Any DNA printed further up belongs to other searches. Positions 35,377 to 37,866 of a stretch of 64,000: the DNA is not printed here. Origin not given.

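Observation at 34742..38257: TonB-dependent receptor operon with three small Cys/His-rich exported partners: candidate uncharacterised metal module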

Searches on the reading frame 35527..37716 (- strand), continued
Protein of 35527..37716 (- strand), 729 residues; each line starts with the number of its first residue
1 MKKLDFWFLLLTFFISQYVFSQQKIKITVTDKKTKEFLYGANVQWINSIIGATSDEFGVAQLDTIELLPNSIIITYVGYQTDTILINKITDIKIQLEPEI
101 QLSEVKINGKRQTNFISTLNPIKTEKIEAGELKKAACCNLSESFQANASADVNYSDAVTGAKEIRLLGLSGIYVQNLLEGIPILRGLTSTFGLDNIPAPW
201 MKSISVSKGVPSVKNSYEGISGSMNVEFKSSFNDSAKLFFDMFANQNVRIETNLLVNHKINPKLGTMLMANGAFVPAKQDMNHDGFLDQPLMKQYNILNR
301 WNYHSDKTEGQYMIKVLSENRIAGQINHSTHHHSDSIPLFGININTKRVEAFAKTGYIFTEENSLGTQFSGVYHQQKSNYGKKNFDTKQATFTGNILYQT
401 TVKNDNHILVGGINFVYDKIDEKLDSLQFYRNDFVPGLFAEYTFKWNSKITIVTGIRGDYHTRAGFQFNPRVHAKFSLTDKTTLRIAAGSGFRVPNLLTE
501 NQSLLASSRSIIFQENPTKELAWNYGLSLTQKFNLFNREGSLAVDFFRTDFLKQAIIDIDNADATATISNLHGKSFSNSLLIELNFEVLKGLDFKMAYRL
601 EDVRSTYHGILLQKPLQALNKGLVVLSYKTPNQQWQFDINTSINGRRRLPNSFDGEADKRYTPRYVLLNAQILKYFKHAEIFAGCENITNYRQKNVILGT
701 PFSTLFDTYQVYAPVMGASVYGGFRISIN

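Call 71: fold_search(model_id=the predicted structure, library=pdb)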
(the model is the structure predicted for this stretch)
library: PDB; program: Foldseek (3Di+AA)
matches with E <= 10: 894; with E <= 0.001: 336
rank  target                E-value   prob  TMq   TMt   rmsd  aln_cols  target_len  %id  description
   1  9a2z_MODEL_1_A        2.9e-20  1.00  0.62  0.60   8.8       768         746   11  Model of E. coli FepA by in-cell photo-crosslinking MS and deep learning (released 2023-02-24)
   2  1nqg                  3.1e-20  1.00  0.57  0.71   4.7       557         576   11  OUTER MEMBRANE COBALAMIN TRANSPORTER (BTUB) FROM E. COLI, WITH BOUND CALCIUM (released 2003-04-29)
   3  1fep                  3.1e-20  1.00  0.59  0.63   5.8       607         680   11  FERRIC ENTEROBACTIN RECEPTOR (released 1999-01-13)
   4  2gsk_A                7.6e-20  1.00  0.58  0.71   5.2       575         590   12  Structure of the BtuB:TonB Complex (released 2006-06-13)
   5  5fr8_A                9.8e-20  1.00  0.55  0.57   7.9       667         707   13  Crystal structure of the siderophore receptor PirA from Acinetobacter baumannii (released 2016-05-11)
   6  1nqe                  1.5e-19  1.00  0.54  0.70   4.6       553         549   12  OUTER MEMBRANE COBALAMIN TRANSPORTER (BTUB) FROM E. COLI (released 2003-04-29)
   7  9nn6_A                1.5e-19  1.00  0.58  0.66   5.0       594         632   15  E. coli Cir in Complex with the RBD of Microcin V (released 2025-09-24)
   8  5out                  2.1e-19  1.00  0.56  0.58   6.4       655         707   11  CRYSTAL STRUCTURE OF THE FERRIC ENTEROBACTIN RECEPTOR (PFEA) MUTANT (G324V) FROM PSEUDOMONAS AERUGINOSA (released 2018-09-05)
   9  5mzs                  3.5e-19  1.00  0.58  0.59   5.9       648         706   12  Crystal structure of the ferric enterobactin receptor (PfeA) mutant (R480A_Q482A) from Pseudomonas aeruginosa (released 2018-02-14)
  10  5fp1                  4.2e-19  1.00  0.54  0.56   9.2       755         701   12  Crystal structure of the siderophore receptor PiuA from Acinetobacter baumannii (released 2016-05-11)
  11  4rdt_A                5.2e-19  1.00  0.58  0.66   6.0       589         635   12  Structure of the bacterial Zn-transporter ZnuD from Neisseria meningitidis (flexible conformation bound to a zinc ion) (released 2015-08-19)
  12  5m9b                  5.4e-19  1.00  0.57  0.58   6.6       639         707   12  Crystal structure of the ferric enterobactin receptor (PfeA) from Pseudomonas aeruginosa (released 2018-02-21)
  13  9c4o                  7.0e-19  1.00  0.58  0.63   8.8       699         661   13  Cryo-EM structure of PqqU with ligand PQQ (released 2024-06-19)
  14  5nc3                  7.8e-19  1.00  0.59  0.61   6.1       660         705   12  Crystal structure of the ferric enterobactin receptor (PfeA) from Pseudomonas aeruginosa in complex with the tris-catech (released 2018-03-21)
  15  3m8b                  1.0e-18  1.00  0.54  0.71   4.2       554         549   12  Crystal structure of spin-labeled BtuB V10R1 in the apo state (released 2010-09-15)
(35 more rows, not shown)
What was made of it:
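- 35527..37716 (-): g2: 729-aa TonB-dependent transporter. Signal peptide, CarboxypepD_reg-like N-terminal extension, putative TonB box LSEVKI, plug with invariant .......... (C137, C138), and a barrel of about 22 strands. Foldseek matches generic TBDTs at 10-15% identity (call 71).
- On TonB-dependent transporter (TBDT): Foldseek gives probability 1.0 to FepA, BtuB, Cir and ZnuD (call 71).
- Closest known: ZnuD zinc TBDT. Same: A small TBDT for a bare metal ion; appears among the structural matches (call 71).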

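Call 86: search_protein_families(library=pfam, proteins=[L026:4601-4909:+, L036:4457-4843:+, L047:2877-4751:+, L076:3993-4553:+, L066:2088-2573:+, L042:7685-8290:+, L028:7188-9404:+, L047:1643-2872:+, L022:6338-6763:+, L041:1102-1545:+], max_evalue=0.01)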
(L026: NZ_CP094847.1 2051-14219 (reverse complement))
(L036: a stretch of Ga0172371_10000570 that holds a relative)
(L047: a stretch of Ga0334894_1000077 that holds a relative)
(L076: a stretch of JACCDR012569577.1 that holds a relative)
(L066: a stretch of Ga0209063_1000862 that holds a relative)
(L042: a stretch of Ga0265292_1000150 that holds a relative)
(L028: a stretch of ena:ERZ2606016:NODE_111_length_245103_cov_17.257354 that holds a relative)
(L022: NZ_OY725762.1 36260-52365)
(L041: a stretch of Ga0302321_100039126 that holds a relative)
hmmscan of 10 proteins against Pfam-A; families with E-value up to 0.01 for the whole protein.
L026:4601-4909:+ (103 aa): 1 family
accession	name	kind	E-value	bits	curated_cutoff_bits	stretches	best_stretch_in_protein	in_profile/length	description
PF20365.3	DUF6660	-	0.00048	21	27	1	1-64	1-64/102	Family of unknown function (DUF6660)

L036:4457-4843:+ (129 aa): 0 families

L047:2877-4751:+ (625 aa): 7 families
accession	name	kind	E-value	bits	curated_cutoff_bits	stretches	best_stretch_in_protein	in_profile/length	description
PF16576.10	HlyD_D23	-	9.1e-70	234.7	30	1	113-321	4-214/214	Barrel-sandwich domain of CusB or HlyD membrane-fusion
PF13437.12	HlyD_3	-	3.8e-21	76.3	22.2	1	219-316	3-104/106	HlyD family secretion protein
PF19335.5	HMBD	-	1.9e-13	50.5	23.6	1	50-75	2-27/28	Heavy metal binding domain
PF00403.32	HMA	-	2.5e-13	50.6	24.8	2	546-600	8-62/62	Heavy-metal-associated domain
PF12700.13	HlyD_2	-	0.00076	18.8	25.1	0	234-365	250-369/416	HlyD family secretion protein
PF16572.11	HlyD_D4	-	0.0013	19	26.4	1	157-210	1-53/55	Long alpha hairpin domain of cation efflux system protein, CusB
PF13533.13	Biotin_lipoyl_2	-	0.0019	18.4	29.8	0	134-158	6-29/32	Biotin-lipoyl like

L076:3993-4553:+ (187 aa): 2 families
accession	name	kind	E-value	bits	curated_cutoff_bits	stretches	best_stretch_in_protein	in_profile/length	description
PF12833.13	HTH_18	-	1.3e-15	57.8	33.6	1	98-174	2-78/80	Helix-turn-helix domain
PF00165.29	HTH_AraC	-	1.2e-13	51.3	26.6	1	140-173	8-40/42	Bacterial regulatory helix-turn-helix proteins, AraC family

L066:2088-2573:+ (162 aa): 6 families
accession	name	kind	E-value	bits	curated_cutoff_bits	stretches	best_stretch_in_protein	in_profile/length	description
PF00578.27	AhpC-TSA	-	2.4e-21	76.4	26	1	28-144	2-121/124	AhpC/TSA family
PF08534.16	Redoxin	-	3.5e-19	69.5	26.6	1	28-153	3-137/148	Redoxin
PF13905.12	Thioredoxin_8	-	1.1e-18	67.8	27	1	51-143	1-93/94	Thioredoxin-like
PF00085.26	Thioredoxin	-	4.5e-10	39.9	23.5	1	51-96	18-62/103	Thioredoxin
PF13098.12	Thioredoxin_2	-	6.1e-06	27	27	1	50-146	4-89/104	Thioredoxin-like domain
PF00255.25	GSHPx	-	7e-06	26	27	1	33-89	3-58/108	Glutathione peroxidase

L042:7685-8290:+ (202 aa): 1 family
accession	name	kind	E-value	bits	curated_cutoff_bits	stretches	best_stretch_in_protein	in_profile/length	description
PF01545.26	Cation_efflux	-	5.6e-10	39.8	26.6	1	12-194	4-189/198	Cation efflux family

L028:7188-9404:+ (739 aa): 4 families
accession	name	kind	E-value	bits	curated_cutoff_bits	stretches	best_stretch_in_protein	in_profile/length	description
PF00122.25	E1-E2_ATPase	-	8.2e-59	198.6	28.1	1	224-404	3-180/181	E1-E2 ATPase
PF00702.32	Hydrolase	-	4.5e-31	109.2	26.4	1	421-639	1-191/191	haloacid dehalogenase-like hydrolase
PF00403.32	HMA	-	4.8e-11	43.3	24.8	1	8-67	2-61/62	Heavy-metal-associated domain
PF08282.18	Hydrolase_3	-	1.5e-05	25.3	20.9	1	615-661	199-245/255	haloacid dehalogenase-like hydrolase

L047:1643-2872:+ (410 aa): 1 family
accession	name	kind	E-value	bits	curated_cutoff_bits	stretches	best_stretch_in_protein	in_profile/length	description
PF02321.23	OEP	-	3.9e-39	134.8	22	2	228-406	8-186/187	Outer membrane efflux protein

L022:6338-6763:+ (142 aa): 0 families

L041:1102-1545:+ (148 aa): 18 families
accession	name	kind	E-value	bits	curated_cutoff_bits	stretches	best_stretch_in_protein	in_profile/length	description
PF19335.5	HMBD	-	3.4e-40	136.1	23.6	3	116-140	3-27/28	Heavy metal binding domain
PF13240.11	Zn_Ribbon_1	-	1.5e-06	28.2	25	0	123-138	8-23/23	zinc-ribbon domain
PF25207.1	DUF7837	-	6.7e-05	23.3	27.8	0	126-140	3-17/47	Domain of unknown function (DUF7837)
PF22289.1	DmmA-like_C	-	9.7e-05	22.7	27.4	0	117-139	7-29/44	Dimethylamine monooxygenase subunit DmmA-like, C-terminal domain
PF05191.20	ADK_lid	-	0.00018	21.7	26.6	0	87-101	19-33/36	Adenylate kinase, active site lid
PF01396.24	Zn_ribbon_Top1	-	0.00027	21.1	32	0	90-104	2-16/39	Topoisomerase DNA binding C4 zinc finger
PF23455.1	DUF7129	-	0.0003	20.9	30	0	86-102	24-39/45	Domain of unknown function (DUF7129)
PF13453.11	Zn_ribbon_TFIIB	-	0.00031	20.5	22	0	91-106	1-16/41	Transcription factor zinc-finger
PF21344.3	Zn_ribbon_LysW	-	0.00054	20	27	0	130-140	23-33/46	Alpha-aminoadipate carrier protein LysW-like, globular domain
PF04423.19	Rad50_zn_hook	-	0.0011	19.2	24.3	0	126-142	17-33/52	Rad50 zinc hook motif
PF24046.1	At4g08330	-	0.0021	18.5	27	0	51-86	9-44/129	At4g08330 beta-tent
PF06827.20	zf-FPG_IleRS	-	0.0021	18.3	21.3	0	91-104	3-16/30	Zinc finger found in FPG and IleRS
PF23548.1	Zn_ribbon_FGT1_2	-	0.0021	18.1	27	0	130-140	22-32/35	FORGETTER1 second zinc ribbon domain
PF03119.21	DNA_ligase_ZBD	-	0.0025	18.1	25.8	0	91-104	1-14/27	NAD-dependent DNA ligase C4 zinc finger domain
PF22191.2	IBR_1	-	0.0032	17.8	27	0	91-110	5-23/47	IBR domain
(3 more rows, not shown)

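Call 93: search_protein_families(library=ncbifam, proteins=[L028:7188-9404:+, L076:3993-4553:+], max_evalue=0.00001)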
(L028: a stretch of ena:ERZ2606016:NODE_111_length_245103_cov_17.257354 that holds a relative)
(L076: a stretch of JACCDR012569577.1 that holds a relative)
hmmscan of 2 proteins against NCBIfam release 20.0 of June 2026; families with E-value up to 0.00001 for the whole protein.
L028:7188-9404:+ (739 aa): 26 families (the best 25 are shown)
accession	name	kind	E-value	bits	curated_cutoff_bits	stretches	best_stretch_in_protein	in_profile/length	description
TIGR01525.1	ATPase-IB_hvy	subfamily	1.9e-189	631.1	346.25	1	153-734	1-560/560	heavy metal translocating P-type ATPase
NF007952.0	PRK10671.1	equivalog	3.4e-187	624.3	1316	1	10-734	109-831/838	copper-exporting P-type ATPase CopA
TIGR01511.1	ATPase-IB1_Cu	subfamily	8.1e-184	612.5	397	1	135-735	2-542/542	copper-translocating P-type ATPase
TIGR01512.1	ATPase-IB2_Cd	subfamily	8.4e-116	387.6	313.5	2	190-512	19-305/494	cadmium family heavy metal-translocating P-type ATPase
NF008262.1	PRK11033.1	equivalog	3.1e-110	369.8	1005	1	5-734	42-727/731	zinc/cadmium/mercury/lead-transporting ATPase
NF033775.1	P_type_ZntA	exception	8.5e-95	318.6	1240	1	6-736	50-730/732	Zn(II)/Cd(II)/Pb(II) translocating P-type ATPase ZntA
TIGR01494.1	ATPase_P-type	subfamily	5.9e-91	305.3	62.3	1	194-703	1-464/478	HAD-IC family P-type ATPase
TIGR01497.1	kdpB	equivalog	3.6e-54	184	527.9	1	141-671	19-560/675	potassium-transporting ATPase subunit KdpB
TIGR01647.1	ATPase-IIIA_H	equivalog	1.7e-45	155.5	615.5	2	204-457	73-320/755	plasma-membrane proton-efflux P-type ATPase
NF010609.0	PRK14010.1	equivalog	8.3e-41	139.9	1323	1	166-667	43-551/673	K(+)-transporting ATPase subunit B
TIGR01517.1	ATPase-IIB_Ca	equivalog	3.9e-37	127.9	507.05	2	223-458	152-397/882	calcium-translocating P-type ATPase, PMCA-type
TIGR01657.1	P-ATPase-V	hypoth_equivalog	1.1e-33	115.9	618.25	3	184-288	190-292/1055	ATP13A2 family polyamine export P-type ATPase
TIGR01522.1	ATPase-IIA2_Ca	equivalog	1.9e-32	112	798.3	2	182-442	79-340/854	calcium-transporting P-type ATPase, PMR1-type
TIGR01116.1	ATPase-IIA1_Ca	equivalog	4.8e-31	107.6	703.4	2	549-670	458-594/799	calcium-translocating P-type ATPase, SERCA-type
TIGR01524.1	ATPase-IIIB_Mg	equivalog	1.7e-26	92.4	610.75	2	189-441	88-356/867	magnesium-translocating P-type ATPase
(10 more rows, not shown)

L076:3993-4553:+ (187 aa): 8 families
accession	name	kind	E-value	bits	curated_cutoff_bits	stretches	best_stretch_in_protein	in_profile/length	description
TIGR04094.1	adjacent_YSIRK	equivalog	1.2e-11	44.3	200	1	85-174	301-383/383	YSIRK-targeted surface antigen transcriptional regulator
NF047455.1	TF_Staph_AryK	equivalog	1.2e-10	40.3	850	1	97-182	179-264/759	transcriptional regulator AryK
NF007693.0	PRK10371.1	equivalog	4.9e-09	35.8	253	1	72-184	195-307/309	transcriptional regulator MelR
NF007860.0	PRK10572.1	equivalog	1.6e-08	33.8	208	1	21-181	136-289/292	arabinose operon transcriptional regulator AraC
NF047788.1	TransRegPocR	equivalog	5.2e-08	32.5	500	1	105-179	219-293/296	transcriptional regulator PocR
NF006902.0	PRK09393.1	equivalog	7.2e-08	32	425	1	96-176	241-321/327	transcriptional regulator FtrA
NF049932.1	TranspRegBtr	equivalog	3.3e-07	29.2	900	1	90-176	180-265/531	bacillibactin transport transcriptional regulator Btr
NF010027.0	PRK13502.1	equivalog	1.7e-06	27.7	384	1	107-178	208-279/282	HTH-type transcriptional activator RhaR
